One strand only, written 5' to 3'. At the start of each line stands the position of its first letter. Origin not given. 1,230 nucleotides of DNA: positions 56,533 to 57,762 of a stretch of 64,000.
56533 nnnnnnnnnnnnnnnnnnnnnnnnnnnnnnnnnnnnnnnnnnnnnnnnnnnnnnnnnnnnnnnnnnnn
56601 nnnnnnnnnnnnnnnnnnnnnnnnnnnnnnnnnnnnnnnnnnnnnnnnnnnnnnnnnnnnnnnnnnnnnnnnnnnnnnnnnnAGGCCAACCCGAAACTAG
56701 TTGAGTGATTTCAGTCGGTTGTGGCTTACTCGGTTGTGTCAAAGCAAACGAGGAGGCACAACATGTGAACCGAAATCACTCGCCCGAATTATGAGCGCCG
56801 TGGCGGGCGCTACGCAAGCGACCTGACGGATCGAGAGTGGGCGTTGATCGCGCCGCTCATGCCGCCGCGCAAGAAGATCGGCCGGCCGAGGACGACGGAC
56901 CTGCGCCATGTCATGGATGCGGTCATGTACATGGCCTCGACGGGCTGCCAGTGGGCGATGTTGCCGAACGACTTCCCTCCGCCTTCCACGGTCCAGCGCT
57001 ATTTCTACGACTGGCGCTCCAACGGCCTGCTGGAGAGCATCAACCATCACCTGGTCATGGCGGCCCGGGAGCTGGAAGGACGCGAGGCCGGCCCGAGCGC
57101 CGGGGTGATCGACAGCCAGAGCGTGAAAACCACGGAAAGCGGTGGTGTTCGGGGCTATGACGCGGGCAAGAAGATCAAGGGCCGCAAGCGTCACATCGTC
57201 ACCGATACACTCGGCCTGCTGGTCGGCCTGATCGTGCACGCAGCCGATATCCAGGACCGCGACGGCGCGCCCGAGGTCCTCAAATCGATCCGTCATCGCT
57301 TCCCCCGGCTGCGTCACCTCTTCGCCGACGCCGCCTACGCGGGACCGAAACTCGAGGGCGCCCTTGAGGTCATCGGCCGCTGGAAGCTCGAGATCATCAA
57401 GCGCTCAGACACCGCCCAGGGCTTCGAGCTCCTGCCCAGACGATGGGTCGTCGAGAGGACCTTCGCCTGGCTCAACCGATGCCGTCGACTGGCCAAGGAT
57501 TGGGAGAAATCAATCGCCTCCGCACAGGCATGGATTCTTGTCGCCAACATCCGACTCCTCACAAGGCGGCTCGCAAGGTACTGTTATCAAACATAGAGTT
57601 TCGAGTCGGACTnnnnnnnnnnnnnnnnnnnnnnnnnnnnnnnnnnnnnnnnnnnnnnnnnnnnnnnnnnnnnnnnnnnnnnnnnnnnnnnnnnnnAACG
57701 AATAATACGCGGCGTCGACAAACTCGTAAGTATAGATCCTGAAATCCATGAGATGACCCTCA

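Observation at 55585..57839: FAD-dependent oxidoreductase truncated by IS5 copy 5; displaced 3' end still recognisable in frame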

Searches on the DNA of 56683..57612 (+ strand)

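Call 33: search_dna_similar(query=window:56683-57612:+, collection=plasmids, mode=distant, max_rows=15)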
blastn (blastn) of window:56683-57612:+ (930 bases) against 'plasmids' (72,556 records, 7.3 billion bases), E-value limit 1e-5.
Records with a match: 602; places in all: 1236; records where one place covers at least 80% of the query: 231.
Best place of each record, by identity: 80-90% 40; 60-80% 562.
By first word of the organism name: Streptomyces 113; Sinorhizobium 101; Rhizobium 100; Agrobacterium 26; Bradyrhizobium 17; Sphingobium 16; Mesorhizobium 14; Gluconobacter 11; Ralstonia 11; Novosphingobium 10; and 69 more.
By predicted mobility (MOB-suite, as given by PLSDB): conjugative 254; non-mobilizable 228; mobilizable 120.
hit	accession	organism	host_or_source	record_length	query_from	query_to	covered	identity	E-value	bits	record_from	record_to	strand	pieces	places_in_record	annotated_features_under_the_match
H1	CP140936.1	Sinorhizobium meliloti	Medicago lupulina,whole organism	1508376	1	930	100%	72.3%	2e-136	494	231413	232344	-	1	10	IS5-like element ISRm4-3 family transposase | hypothetical protein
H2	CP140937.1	Sinorhizobium meliloti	Medicago lupulina,whole organism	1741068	1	930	100%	72.3%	2e-136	494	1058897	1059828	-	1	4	IS5-like element ISRm4-3 family transposase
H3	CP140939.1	Sinorhizobium meliloti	Medicago lupulina,whole organism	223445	1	930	100%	72.3%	2e-136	494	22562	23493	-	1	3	IS5-like element ISRm4-3 family transposase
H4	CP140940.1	Sinorhizobium meliloti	Medicago lupulina,whole organism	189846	1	930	100%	72.3%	2e-136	494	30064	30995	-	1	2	IS5-like element ISRm4-3 family transposase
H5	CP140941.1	Sinorhizobium meliloti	Medicago lupulina,whole organism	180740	1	930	100%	72.3%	2e-136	494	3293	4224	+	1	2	IS5-like element ISRm4-3 family transposase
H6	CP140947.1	Sinorhizobium meliloti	Medicago lupulina,whole organism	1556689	1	930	100%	72.3%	2e-136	494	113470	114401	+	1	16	IS5-like element ISRm4-3 family transposase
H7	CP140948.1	Sinorhizobium meliloti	Medicago lupulina,whole organism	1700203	1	930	100%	72.3%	2e-136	494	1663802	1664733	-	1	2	IS5-like element ISRm4-3 family transposase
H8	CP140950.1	Sinorhizobium meliloti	Medicago lupulina,whole organism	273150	1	930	100%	72.3%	2e-136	494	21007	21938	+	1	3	IS5-like element ISRm4-3 family transposase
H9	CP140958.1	Sinorhizobium meliloti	Medicago lupulina,whole organism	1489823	1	930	100%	72.3%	2e-136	494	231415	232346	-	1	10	IS5-like element ISRm4-3 family transposase | hypothetical protein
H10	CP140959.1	Sinorhizobium meliloti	Medicago lupulina,whole organism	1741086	1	930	100%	72.3%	2e-136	494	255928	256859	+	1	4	IS5-like element ISRm4-3 family transposase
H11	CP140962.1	Sinorhizobium meliloti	Medicago lupulina,whole organism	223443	1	930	100%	72.3%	2e-136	494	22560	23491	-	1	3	IS5-like element ISRm4-3 family transposase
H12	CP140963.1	Sinorhizobium meliloti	Medicago lupulina,whole organism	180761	1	930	100%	72.3%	2e-136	494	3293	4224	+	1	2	IS5-like element ISRm4-3 family transposase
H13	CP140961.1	Sinorhizobium meliloti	Medicago lupulina,whole organism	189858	1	930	100%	72.2%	2e-136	493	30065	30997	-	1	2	IS5-like element ISRm4-3 family transposase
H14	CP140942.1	Sinorhizobium meliloti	Medicago lupulina,whole organism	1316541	1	930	100%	72.2%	2e-135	489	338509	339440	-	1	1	IS5-like element ISRm4-3 family transposase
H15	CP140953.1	Sinorhizobium meliloti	Medicago lupulina,whole organism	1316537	1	930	100%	72.2%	2e-135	489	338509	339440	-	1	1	IS5-like element ISRm4-3 family transposase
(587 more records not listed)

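Call 54: get_annotated_region(hit=H1, flank=300)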
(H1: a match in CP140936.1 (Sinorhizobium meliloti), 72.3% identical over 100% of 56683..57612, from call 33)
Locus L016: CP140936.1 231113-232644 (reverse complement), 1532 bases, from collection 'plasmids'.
description: Sinorhizobium meliloti strain ml21 plasmid pSymA, complete sequence
organism: Sinorhizobium meliloti (NCBI taxid 382)
taxonomy: Bacteria; Pseudomonadota; Alphaproteobacteria; Hyphomicrobiales; Rhizobiaceae; Sinorhizobium; Sinorhizobium meliloti
host: -; source: Medicago lupulina,whole organism; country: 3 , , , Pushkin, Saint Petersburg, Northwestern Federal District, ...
typing (MOB-suite, as given by PLSDB): conjugative; relaxase MOBQ; mating-pair formation MPF_T
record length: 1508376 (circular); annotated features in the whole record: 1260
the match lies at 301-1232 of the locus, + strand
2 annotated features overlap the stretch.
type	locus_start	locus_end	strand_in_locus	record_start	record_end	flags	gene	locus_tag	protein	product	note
CDS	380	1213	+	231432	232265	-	-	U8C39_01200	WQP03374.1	IS5-like element ISRm4-3 family transposase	-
CDS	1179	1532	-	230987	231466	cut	-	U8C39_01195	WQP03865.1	hypothetical protein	-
